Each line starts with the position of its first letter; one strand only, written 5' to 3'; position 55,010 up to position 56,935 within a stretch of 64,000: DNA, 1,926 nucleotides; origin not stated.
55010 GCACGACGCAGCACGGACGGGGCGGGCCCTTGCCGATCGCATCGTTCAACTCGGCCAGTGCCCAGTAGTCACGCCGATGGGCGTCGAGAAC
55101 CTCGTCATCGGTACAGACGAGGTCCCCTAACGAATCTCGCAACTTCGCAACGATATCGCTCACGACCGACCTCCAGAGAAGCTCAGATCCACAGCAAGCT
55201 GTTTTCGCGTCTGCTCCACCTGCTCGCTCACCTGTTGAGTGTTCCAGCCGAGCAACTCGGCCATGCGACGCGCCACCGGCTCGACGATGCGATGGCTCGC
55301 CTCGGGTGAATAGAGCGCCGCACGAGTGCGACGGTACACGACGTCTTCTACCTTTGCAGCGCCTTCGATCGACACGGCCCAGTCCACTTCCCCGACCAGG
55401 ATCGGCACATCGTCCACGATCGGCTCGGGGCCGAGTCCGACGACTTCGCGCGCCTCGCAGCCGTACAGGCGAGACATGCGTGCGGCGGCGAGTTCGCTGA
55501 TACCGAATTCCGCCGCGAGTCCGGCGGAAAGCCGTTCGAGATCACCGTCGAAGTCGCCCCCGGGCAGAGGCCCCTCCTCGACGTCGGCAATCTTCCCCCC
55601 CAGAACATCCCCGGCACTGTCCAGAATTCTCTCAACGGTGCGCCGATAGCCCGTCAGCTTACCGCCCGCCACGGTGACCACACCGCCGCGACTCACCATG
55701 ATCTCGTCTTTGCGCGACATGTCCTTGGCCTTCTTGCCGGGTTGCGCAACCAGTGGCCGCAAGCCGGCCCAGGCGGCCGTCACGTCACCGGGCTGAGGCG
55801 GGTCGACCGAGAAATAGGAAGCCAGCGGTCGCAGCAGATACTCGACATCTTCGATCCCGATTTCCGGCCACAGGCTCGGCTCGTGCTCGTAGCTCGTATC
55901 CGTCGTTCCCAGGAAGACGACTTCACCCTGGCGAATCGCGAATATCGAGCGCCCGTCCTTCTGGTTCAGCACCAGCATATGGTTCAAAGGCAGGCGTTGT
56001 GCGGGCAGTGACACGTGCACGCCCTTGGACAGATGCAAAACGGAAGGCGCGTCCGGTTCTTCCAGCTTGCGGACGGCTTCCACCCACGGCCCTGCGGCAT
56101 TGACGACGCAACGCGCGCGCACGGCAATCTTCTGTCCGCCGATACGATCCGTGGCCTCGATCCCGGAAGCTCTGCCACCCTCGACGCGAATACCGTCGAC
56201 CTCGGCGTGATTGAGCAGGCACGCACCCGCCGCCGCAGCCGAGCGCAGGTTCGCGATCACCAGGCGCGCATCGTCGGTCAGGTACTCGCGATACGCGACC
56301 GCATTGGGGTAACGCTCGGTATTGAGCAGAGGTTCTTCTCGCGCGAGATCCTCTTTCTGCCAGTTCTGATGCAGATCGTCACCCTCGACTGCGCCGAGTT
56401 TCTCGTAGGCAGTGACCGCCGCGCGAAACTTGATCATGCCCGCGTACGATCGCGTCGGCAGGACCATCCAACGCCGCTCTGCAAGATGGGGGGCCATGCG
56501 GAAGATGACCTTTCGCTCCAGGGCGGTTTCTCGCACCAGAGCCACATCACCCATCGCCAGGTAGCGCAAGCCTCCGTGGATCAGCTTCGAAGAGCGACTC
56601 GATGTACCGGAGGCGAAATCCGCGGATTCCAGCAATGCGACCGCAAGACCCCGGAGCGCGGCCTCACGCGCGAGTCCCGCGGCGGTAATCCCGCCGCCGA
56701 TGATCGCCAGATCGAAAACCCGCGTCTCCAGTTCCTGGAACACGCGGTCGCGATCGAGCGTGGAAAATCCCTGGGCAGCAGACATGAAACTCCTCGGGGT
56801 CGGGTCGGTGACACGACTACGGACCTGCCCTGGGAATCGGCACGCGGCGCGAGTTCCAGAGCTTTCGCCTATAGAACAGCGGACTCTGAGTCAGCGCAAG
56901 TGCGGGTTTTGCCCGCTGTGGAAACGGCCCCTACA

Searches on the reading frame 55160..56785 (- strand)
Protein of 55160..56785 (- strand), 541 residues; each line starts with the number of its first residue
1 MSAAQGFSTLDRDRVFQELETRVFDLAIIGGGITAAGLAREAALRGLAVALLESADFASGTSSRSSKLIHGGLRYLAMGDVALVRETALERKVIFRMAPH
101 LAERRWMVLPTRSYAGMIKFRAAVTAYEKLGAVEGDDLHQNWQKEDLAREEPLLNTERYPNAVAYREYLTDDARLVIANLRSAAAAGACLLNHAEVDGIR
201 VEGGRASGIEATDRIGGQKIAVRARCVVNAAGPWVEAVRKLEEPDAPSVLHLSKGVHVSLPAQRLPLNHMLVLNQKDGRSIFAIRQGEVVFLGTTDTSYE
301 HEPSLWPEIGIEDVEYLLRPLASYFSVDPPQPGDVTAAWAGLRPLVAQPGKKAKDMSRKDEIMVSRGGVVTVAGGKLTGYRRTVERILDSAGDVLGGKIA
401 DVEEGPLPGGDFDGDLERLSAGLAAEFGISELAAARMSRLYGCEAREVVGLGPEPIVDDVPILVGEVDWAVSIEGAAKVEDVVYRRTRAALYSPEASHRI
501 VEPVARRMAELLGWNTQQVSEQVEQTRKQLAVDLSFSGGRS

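Call 50: search_protein_families(library=pfam, proteins=[window:55160-56785:-])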
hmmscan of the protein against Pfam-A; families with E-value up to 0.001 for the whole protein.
window:55160-56785:- (541 aa): 4 families
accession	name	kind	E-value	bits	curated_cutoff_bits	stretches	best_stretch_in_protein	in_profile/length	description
PF01266.30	DAO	-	1.2e-49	170.2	27.9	1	25-348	1-314/353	FAD dependent oxidoreductase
PF16901.10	DAO_C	-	1.8e-19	70.3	31.4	1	405-518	6-125/126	C-terminal domain of alpha-glycerophosphate oxidase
PF00890.30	FAD_binding_2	-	4.1e-07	30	20.4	1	25-240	1-211/414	FAD binding domain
PF12831.13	FAD_oxidored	-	0.00069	19.5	27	0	25-64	1-40/416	FAD dependent oxidoreductase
